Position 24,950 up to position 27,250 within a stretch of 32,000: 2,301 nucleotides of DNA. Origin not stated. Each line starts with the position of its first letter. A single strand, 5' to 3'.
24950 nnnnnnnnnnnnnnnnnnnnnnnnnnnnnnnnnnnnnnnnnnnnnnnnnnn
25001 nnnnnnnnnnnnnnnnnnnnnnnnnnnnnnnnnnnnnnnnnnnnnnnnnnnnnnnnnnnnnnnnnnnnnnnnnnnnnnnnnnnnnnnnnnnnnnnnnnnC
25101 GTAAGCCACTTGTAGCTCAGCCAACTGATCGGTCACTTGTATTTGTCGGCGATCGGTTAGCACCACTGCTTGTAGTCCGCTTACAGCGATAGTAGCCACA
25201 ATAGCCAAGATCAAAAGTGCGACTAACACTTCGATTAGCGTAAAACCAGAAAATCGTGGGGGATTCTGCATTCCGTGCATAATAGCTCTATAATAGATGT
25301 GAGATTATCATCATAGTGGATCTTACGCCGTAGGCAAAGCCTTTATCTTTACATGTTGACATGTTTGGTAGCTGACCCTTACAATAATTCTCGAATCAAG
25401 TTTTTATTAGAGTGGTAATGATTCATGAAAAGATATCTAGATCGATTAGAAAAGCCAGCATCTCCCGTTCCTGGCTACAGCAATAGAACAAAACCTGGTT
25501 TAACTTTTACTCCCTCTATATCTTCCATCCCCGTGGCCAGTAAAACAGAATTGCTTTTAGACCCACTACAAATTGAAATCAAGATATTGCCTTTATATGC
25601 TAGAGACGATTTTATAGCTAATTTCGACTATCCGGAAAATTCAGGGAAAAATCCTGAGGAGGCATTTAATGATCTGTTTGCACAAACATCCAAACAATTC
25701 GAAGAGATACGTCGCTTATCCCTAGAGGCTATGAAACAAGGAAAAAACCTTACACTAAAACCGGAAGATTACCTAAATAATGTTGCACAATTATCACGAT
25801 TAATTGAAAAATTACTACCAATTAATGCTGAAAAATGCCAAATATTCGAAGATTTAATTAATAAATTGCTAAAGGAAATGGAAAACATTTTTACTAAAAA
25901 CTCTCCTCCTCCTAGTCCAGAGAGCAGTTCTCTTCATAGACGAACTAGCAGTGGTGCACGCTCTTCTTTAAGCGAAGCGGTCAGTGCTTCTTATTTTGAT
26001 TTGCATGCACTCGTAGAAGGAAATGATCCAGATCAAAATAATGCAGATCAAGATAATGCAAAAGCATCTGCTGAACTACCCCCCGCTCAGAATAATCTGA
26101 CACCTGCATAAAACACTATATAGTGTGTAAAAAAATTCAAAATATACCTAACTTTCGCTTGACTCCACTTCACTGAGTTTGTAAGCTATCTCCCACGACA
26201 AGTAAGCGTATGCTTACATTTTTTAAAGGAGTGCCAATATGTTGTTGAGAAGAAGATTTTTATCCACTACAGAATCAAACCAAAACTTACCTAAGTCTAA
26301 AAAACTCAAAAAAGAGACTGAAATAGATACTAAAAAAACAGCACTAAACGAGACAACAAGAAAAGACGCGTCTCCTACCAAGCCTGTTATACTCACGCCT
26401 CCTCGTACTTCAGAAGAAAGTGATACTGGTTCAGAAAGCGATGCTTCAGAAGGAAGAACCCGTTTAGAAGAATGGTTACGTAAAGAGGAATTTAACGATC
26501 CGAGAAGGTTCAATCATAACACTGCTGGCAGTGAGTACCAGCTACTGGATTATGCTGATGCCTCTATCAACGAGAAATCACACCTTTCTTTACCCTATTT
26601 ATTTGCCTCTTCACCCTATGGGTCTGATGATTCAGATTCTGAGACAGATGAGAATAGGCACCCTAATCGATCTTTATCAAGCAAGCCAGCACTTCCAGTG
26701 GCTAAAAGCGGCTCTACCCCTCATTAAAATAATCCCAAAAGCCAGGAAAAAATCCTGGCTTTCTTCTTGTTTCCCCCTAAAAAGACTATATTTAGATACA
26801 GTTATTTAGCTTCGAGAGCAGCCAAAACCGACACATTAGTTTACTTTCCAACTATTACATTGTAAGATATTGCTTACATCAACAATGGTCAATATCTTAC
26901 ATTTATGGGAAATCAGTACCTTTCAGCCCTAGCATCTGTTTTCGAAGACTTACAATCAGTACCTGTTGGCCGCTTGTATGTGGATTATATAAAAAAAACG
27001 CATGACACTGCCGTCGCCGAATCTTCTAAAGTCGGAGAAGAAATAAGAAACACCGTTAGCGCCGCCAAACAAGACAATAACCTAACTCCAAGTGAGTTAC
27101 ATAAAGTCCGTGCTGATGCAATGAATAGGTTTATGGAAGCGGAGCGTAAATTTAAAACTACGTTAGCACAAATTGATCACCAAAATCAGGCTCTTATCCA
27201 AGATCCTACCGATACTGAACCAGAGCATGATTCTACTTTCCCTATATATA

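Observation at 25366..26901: Conserved 18-bp dyad matching the GacA/UvrY box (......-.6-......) in front of all three island transcription units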

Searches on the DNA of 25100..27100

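Call 75: search_rna_families(source=window, start=25100, end=27100, threshold=evalue, max_evalue=5)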
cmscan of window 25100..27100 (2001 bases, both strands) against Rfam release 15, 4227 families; matches with E-value up to 5: 7.
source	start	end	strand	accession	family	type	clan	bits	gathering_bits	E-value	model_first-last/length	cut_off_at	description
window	25806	26102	-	RF02189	ST7-OT4_3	Gene; lncRNA;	-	23.4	50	0.011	1-302/302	no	ST7 overlapping transcript 4 conserved region 3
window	26726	26796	-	RF01770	rimP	Cis-reg; leader;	-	22.8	47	0.86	1-102/102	no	Gammaprotebacteria rimP leader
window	25247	25323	-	RF00532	snoMe18S-Um1356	Gene; snRNA; snoRNA; CD-box;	CL00054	21.6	50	5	1-86/86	no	Small nucleolar RNA Me18S-Um1356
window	26180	26423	-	RF01472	rli40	Gene; sRNA;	-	18.7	100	0.075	1-263/263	no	Listeria sRNA rli40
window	26718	26796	-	RF02996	int-alpA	Gene; sRNA;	-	18.5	35.8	0.97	1-71/71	no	int-alpA RNA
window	25711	25737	-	RF01325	CRISPR-DR12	Gene; CRISPR;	-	17.4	37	3.2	1-30/30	no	CRISPR RNA direct repeat element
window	26737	26763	+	RF00617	cHP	Cis-reg;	CL00129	16.6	40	4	17-39/45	no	Flavivirus capsid hairpin cHP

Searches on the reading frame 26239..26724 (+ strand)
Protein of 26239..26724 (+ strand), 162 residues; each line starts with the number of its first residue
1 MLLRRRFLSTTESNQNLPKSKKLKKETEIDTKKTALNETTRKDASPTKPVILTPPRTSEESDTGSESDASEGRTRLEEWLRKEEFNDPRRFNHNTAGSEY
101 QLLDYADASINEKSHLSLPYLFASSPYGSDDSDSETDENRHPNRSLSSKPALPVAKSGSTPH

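Call 7: search_protein_families(library=pfam, proteins=[window:26239-26724:+], max_evalue=0.01)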
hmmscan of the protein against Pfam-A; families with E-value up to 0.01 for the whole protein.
window:26239-26724:+ (162 aa): 0 families

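Call 58: search_protein_families(library=ncbifam, proteins=[window:26239-26724:+], max_evalue=0.01)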
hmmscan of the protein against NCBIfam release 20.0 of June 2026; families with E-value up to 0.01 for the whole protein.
window:26239-26724:+ (162 aa): 0 families
